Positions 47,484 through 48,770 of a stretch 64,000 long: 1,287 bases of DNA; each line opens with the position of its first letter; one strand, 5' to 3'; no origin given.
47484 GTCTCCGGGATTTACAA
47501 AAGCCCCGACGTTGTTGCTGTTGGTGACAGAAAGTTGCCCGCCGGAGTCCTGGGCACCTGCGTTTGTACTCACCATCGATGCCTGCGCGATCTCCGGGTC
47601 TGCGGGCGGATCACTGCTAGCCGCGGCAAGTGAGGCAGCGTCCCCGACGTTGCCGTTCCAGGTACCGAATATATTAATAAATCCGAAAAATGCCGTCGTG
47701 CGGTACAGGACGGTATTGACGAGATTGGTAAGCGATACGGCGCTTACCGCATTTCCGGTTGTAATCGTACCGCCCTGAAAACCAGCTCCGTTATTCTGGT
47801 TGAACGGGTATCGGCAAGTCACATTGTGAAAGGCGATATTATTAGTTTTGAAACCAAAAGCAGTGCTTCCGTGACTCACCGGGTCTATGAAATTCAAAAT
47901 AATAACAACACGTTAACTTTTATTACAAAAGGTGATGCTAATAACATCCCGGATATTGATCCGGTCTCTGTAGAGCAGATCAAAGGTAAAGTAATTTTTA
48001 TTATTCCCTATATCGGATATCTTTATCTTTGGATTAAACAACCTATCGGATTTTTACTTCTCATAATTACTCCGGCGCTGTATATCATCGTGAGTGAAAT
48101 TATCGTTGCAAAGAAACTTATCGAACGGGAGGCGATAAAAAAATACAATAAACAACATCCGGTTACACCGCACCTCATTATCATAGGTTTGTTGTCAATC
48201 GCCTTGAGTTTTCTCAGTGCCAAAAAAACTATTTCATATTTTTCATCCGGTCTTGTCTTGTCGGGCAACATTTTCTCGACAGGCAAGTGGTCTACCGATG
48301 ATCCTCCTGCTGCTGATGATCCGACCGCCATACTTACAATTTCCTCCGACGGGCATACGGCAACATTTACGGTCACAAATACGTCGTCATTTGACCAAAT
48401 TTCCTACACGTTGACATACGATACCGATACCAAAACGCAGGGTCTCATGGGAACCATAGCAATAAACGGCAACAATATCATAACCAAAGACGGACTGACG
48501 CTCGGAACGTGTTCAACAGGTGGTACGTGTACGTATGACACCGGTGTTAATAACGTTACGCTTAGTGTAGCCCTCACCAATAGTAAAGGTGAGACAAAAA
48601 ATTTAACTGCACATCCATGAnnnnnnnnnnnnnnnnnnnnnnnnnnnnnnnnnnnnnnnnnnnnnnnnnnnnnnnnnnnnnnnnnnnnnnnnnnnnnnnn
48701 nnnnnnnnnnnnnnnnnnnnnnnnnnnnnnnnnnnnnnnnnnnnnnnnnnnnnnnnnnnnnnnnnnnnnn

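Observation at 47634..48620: SipW-like peptidase lacks its catalytic-Ser half and collides with an opposite-strand ORF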

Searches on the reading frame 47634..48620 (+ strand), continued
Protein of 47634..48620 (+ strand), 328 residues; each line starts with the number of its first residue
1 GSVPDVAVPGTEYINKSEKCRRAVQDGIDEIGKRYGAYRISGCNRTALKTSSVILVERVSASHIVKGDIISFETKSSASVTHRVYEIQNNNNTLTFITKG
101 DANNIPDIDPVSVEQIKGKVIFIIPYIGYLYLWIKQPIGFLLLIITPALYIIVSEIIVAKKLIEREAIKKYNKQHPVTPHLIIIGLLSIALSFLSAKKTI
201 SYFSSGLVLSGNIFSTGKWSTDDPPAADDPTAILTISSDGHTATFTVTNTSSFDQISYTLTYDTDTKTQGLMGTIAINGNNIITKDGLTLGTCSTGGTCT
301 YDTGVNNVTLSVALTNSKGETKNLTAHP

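Call 46: predict_structure(alignment_id=A3)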
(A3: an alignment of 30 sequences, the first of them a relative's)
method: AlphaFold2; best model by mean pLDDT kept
length: 318 residues; sequences in the alignment: 30
mean_pLDDT: 84.7   pTM: 0.47
mean pLDDT of the five models: 84.7, 84.1, 83.6, 83.1, 82.2
residues with pLDDT >= 90: 146; 70-90: 140; 50-70: 10; < 50: 22
segments of 3 or more residues with pLDDT < 50: 197-218
pLDDT, mean of each block of 10 residues (from residue 1): 85 87 79 74 91 93 94 92 92 94 92 93 93 86 85 88 88 68 79 62 38 45 94 95 95 84 90 95 86 90 93 93
secondary structure, 60 per line:
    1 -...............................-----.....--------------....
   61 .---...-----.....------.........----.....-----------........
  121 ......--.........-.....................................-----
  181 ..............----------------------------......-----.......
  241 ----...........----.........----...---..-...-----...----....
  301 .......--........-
elements in order: H2-32 E38-42 E57-61 E73-77 E84-92 E97-101 E118-126 H129-137 H139-175 H181-194 E223-228 E234-240 E245-255 E260-268 E273-275 E282-284 E290-292 E297-307 E310-317
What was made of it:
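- Tried and rejected: The motif region (residues 197-218) is predicted disordered with pLDDT < 50, so the model neither supports nor refutes self-processing (call 46).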

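Call 49: fold_search(model_id=the predicted structure, library=pdb)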
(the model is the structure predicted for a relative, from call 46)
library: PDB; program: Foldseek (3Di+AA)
matches with E <= 10: 1306; with E <= 0.001: 4
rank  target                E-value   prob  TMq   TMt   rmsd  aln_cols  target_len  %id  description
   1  7p2q_A                3.7e-05  1.00  0.30  0.60   7.1       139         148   22  Human Signal Peptidase Complex Paralog C (SPC-C) (released 2021-10-06)
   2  7p2p_A                1.6e-04  1.00  0.31  0.60   7.0       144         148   23  Human Signal Peptidase Complex Paralog A (SPC-A) (released 2021-10-06)
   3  4n31_B                3.0e-04  1.00  0.24  0.55   4.2       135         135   15  Structure and activity of Streptococcus pyogenes SipA: a signal peptidase homologue essential for pilus polymerisation (released 2014-08-20)
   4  4n31_A                3.5e-04  1.00  0.25  0.54   4.3       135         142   14  Structure and activity of Streptococcus pyogenes SipA: a signal peptidase homologue essential for pilus polymerisation (released 2014-08-20)
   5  3s04_B                1.5e-03  0.98  0.18  0.25  20.1       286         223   11  Crystal structure of Escherichia coli type I signal peptidase in complex with an Arylomycin Lipoglycopeptide Antibioti (released 2011-10-05)
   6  9nlo_B                2.6e-03  0.96  0.18  0.24  20.0       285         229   12  Escherichia coli Signal Peptidase I Delta 2-76 P84A in complex with lipopeptide inhibitor (released 2025-11-19)
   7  4wvi_A                3.0e-03  1.00  0.24  0.15   3.4       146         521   17  Crystal structure of the Type-I signal peptidase from Staphylococcus aureus (SpsB) in complex with a substrate peptide (released 2015-09-23)
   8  4wvh_A                3.4e-03  1.00  0.24  0.15   4.7       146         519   16  Crystal structure of the Type-I signal peptidase from Staphylococcus aureus (SpsB) in complex with a substrate peptide (released 2015-09-23)
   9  4wvj_A                6.4e-03  1.00  0.24  0.15   3.2       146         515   16  Crystal structure of the Type-I signal peptidase from Staphylococcus aureus (SpsB) in complex with an inhibitor peptid (released 2015-09-23)
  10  2xsk                  8.8e-03  1.00  0.22  0.61   3.7       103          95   10  E. coli curli protein CsgC - SeCys (released 2010-12-29)
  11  1t7d_A                8.8e-03  0.87  0.17  0.25  20.4       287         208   12  Crystal structure of Escherichia coli type I signal peptidase in complex with a lipopeptide inhibitor (released 2004-07-13)
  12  9nlo_A                9.3e-03  1.00  0.17  0.23   8.7        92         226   24  Escherichia coli Signal Peptidase I Delta 2-76 P84A in complex with lipopeptide inhibitor (released 2025-11-19)
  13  4wvg_A                1.0e-02  1.00  0.24  0.15   3.4       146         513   16  Crystal structure of the Type-I signal peptidase from Staphylococcus aureus (SpsB). (released 2015-09-23)
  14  1t7d_B                1.0e-02  1.00  0.17  0.24   8.0        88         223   23  Crystal structure of Escherichia coli type I signal peptidase in complex with a lipopeptide inhibitor (released 2004-07-13)
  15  3vmp                  1.3e-02  0.99  0.18  0.10   5.9       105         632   16  Crystal structure of dextranase from Streptococcus mutans in complex with 4,5-epoxypentyl alpha-D-glucopyranoside (released 2012-02-15)
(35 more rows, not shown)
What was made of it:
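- Foldseek places the family fold next to inactive SipA 4n31 as well as SEC11 (call 49).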

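Call 61: find_related_loci(query=A1, collection=genome_contigs, flank=10000)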
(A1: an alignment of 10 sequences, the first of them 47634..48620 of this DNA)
Query A1 (328 aa) in genome_contigs; peptide patterns used: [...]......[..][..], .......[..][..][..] (x = any residue, [..] = any of these).
599 stretches matched a pattern (row limit reached: there are more); 488 encode a relative of the query (tblastn E <= 1e-3); the best 80 are kept; 80 distinct loci.
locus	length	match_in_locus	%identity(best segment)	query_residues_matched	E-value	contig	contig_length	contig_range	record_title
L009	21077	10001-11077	33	33-326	1e-41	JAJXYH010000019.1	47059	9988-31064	MAG: bacterium isolate BP6.bin75 NODE_1031_length_47059_cov_1.721917, whole genome shotgun sequence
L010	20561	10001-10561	41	33-211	3e-34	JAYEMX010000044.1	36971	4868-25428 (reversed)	MAG: Patescibacteria group bacterium isolate MAG070 MAG070_44, whole genome shotgun sequence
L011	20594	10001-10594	39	33-223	7e-33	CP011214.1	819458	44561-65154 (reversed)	MAG: Candidatus Woesebacteria bacterium GW2011_GWF1_31_35 chromosome, complete genome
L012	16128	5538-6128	37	33-225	1e-32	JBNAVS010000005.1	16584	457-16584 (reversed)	MAG: Microgenomates group bacterium isolate Kamch4342-D-MF-044 bin36_IDBA_re-assembly_contigs.fa-5, whole genome shotgun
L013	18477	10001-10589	47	40-221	2e-31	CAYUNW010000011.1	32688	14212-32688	MAG TPA_asm: uncultured Gammaproteobacteria bacterium isolate binchicken_co274_42 genome assembly, contig: NODE_3484_len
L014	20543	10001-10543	34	41-211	2e-24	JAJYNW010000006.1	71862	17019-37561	MAG: bacterium isolate DBS2-4.bin98 NODE_535_length_71862_cov_4.14924, whole genome shotgun sequence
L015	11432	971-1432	36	27-164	1e-23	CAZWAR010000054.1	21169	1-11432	MAG TPA_asm: uncultured Gaiellales bacterium isolate binchicken_co129_799 genome assembly, contig: NODE_7077_length_2116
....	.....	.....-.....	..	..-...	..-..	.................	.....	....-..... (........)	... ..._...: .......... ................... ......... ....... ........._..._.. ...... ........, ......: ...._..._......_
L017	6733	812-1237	40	36-169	2e-22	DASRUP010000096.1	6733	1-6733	MAG TPA_asm: Candidatus Paceibacterota bacterium isolate SMAG_U8136 k141_1556900, whole genome shotgun sequence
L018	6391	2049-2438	37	36-161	5e-22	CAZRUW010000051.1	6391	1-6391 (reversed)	MAG TPA_asm: uncultured Gammaproteobacteria bacterium isolate SRP271791_co1_61 genome assembly, contig: k141_154505, who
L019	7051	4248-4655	38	41-180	6e-22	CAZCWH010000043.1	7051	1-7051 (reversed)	MAG TPA_asm: uncultured Candidatus Saccharibacteria bacterium isolate SRP342105_co2_121 genome assembly, contig: NODE_11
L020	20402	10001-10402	40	40-173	5e-22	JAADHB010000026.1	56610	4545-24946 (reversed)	MAG: bacterium isolate M_MetaBat.155 contig-127_555, whole genome shotgun sequence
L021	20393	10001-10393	41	40-174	5e-22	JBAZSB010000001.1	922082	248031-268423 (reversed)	MAG: Patescibacteria group bacterium isolate SO_2017_GW1_162 NODE_23_length_922082_cov_1.706351_OW334_2017, whole genome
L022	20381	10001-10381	41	40-170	8e-22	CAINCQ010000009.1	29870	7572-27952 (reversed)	uncultured bacterium isolate AM-2014-D8_bin-0821 genome assembly, contig: bin-0821:09/42, whole genome shotgun sequence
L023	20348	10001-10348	41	41-156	2e-21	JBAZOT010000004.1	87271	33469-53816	MAG: Patescibacteria group bacterium isolate SO_2017_SWC_12 scaffold_297_c1_LP-4_2017, whole genome shotgun sequence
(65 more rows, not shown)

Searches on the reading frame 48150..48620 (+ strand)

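Call 23: search_protein_families(library=ncbifam, proteins=[window:48150-48620:+], max_evalue=10)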
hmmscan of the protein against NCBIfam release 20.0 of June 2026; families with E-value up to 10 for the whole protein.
window:48150-48620:+ (156 aa): 0 families

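Call 32: search_protein_families(library=pfam, proteins=[window:48201-48620:+], max_evalue=1)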
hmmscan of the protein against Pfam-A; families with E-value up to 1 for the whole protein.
window:48201-48620:+ (139 aa): 1 family
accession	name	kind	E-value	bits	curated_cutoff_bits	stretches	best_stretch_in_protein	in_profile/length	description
PF22184.2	CBM_56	-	0.11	13.2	27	1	48-77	41-70/75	Carbohydrate binding module family 56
